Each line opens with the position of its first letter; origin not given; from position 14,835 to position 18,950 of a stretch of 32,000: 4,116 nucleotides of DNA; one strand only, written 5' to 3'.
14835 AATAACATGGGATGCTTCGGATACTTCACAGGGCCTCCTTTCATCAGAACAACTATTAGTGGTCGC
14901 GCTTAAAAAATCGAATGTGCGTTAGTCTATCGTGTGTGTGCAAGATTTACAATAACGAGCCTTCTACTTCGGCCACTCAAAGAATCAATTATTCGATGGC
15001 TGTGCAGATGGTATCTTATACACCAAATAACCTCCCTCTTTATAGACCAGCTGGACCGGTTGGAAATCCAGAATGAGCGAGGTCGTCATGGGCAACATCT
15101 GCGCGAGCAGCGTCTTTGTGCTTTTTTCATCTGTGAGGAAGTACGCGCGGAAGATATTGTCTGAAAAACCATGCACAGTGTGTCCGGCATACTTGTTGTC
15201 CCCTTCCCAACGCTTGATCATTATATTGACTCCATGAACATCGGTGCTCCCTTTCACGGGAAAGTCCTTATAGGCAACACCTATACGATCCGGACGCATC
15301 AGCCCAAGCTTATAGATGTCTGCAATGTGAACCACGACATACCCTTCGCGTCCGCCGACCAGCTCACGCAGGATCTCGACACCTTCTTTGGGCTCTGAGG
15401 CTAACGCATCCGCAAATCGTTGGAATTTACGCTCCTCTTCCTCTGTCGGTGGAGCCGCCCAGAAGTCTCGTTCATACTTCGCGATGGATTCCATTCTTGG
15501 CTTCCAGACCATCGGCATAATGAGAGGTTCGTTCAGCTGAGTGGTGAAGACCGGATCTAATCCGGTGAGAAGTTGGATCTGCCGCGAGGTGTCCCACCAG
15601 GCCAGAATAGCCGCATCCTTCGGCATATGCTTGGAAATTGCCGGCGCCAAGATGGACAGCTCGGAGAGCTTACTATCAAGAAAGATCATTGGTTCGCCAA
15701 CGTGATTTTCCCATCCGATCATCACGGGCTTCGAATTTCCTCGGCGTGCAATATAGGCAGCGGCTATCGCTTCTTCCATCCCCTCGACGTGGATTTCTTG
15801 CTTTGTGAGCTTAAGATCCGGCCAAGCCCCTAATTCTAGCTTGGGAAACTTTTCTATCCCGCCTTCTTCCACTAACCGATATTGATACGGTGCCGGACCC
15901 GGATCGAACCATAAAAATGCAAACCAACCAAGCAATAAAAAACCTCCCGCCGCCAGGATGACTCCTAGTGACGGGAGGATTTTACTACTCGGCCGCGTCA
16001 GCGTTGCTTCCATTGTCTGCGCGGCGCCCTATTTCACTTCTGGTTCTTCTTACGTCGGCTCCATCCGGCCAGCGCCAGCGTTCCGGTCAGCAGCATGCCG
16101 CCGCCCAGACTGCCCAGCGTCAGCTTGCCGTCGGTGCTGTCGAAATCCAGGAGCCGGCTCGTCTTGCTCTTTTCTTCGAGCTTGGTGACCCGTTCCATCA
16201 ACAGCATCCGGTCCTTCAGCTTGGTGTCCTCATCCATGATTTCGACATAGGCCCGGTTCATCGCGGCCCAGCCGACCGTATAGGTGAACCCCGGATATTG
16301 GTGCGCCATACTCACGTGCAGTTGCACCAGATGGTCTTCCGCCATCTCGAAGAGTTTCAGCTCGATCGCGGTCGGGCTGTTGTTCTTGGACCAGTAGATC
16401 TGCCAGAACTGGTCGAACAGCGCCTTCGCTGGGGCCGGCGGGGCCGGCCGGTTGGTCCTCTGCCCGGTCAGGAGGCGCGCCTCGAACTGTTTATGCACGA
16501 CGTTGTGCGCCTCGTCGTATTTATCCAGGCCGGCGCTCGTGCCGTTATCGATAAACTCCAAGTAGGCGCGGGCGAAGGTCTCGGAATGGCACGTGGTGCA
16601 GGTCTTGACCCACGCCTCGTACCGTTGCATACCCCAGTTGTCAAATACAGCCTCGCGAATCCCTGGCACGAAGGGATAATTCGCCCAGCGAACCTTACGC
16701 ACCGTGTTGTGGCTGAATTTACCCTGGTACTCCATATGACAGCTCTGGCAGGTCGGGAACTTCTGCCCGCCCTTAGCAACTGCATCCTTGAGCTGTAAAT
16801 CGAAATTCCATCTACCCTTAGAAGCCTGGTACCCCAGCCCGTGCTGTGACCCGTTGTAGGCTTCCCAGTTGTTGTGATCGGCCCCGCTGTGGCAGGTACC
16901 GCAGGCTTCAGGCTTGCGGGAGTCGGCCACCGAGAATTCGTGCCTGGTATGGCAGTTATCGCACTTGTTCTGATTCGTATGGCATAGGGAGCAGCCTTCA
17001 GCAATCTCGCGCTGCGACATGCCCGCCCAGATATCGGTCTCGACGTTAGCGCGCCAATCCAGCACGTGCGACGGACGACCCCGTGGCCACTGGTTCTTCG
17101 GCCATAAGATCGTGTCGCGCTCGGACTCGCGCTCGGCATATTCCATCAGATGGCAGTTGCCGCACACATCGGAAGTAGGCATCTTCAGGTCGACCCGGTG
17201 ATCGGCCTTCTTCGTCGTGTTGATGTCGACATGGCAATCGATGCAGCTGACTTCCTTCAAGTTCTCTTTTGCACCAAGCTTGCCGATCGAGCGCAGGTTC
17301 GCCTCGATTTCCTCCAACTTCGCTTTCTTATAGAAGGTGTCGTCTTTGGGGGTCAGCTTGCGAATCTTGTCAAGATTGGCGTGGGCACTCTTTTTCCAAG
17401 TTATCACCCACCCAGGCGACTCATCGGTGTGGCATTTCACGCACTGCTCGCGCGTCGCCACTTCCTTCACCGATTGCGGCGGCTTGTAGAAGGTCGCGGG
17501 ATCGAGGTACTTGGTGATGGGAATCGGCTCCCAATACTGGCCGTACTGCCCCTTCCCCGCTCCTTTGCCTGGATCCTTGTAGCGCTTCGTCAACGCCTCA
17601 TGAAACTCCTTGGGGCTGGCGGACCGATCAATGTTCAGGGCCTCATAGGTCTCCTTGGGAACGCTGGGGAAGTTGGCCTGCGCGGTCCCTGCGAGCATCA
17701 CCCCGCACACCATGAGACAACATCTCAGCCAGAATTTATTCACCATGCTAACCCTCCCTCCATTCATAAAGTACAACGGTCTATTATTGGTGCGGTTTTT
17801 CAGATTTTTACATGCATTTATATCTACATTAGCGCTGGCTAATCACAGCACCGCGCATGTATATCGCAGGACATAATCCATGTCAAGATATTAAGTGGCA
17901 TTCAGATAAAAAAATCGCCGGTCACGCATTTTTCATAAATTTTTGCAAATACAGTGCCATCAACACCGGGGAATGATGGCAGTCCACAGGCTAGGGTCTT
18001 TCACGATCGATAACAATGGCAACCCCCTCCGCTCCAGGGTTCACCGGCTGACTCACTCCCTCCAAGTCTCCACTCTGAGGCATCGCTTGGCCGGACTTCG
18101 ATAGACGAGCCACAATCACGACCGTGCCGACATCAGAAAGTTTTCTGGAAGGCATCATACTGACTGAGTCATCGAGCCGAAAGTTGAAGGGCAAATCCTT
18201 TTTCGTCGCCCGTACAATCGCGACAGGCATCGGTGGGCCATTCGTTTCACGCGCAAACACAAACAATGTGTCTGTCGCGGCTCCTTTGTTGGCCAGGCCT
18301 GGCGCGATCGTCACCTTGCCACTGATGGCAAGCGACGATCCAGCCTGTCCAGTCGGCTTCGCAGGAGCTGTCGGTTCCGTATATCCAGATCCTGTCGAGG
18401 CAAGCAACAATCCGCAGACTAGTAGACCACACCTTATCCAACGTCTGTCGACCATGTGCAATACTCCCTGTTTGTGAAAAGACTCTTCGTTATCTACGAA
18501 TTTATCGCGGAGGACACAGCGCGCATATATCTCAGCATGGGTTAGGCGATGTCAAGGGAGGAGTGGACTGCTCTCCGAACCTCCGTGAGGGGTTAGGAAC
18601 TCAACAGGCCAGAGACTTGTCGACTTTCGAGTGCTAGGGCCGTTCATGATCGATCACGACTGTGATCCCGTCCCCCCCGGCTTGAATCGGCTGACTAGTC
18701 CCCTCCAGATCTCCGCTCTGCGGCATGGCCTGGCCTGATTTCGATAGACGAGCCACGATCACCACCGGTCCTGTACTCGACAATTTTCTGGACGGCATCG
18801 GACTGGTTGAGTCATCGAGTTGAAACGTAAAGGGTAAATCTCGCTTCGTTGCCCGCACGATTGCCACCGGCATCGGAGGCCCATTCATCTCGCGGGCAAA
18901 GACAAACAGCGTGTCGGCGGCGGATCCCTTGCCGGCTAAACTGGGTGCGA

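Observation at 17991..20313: CcmI with a recent in-frame 390-bp tandem duplication of its C-terminal domain, plus a third secreted stand-alone copy wedged between ccmI and haoA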

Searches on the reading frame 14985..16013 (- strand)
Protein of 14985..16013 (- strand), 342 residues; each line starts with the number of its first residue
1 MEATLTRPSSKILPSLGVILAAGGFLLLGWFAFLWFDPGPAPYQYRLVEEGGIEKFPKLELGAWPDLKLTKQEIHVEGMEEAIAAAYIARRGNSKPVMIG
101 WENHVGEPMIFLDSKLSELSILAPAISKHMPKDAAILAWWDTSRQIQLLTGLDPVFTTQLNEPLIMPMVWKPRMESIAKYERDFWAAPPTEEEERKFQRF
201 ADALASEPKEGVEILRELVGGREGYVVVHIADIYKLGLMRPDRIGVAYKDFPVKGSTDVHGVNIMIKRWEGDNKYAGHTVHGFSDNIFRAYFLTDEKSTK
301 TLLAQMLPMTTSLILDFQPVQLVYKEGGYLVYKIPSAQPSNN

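Call 4: search_protein_families(library=pfam, proteins=[window:14985-16013:-], max_evalue=0.01)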
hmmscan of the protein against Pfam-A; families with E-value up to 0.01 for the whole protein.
window:14985-16013:- (342 aa): 0 families

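Call 5: search_protein_families(library=ncbifam, proteins=[window:14985-16013:-], max_evalue=0.01)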
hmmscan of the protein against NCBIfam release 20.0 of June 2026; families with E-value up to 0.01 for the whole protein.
window:14985-16013:- (342 aa): 1 family
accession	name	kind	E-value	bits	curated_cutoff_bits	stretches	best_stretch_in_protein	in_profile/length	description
TIGR04392.1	haoB_nitrify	equivalog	2.1e-104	349.5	200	1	15-334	1-320/320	hydroxylamine oxidation protein HaoB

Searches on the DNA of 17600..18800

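Call 74: search_rna_families(source=window, start=17600, end=18800, threshold=evalue, max_evalue=1)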
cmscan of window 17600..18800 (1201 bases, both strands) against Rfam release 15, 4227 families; matches with E-value up to 1: 1.
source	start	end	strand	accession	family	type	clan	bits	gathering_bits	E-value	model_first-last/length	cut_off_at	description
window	17969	18029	+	RF00276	SNORD52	Gene; snRNA; snoRNA; CD-box;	CL00063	19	45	0.45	1-67/67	no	Small nucleolar RNA SNORD52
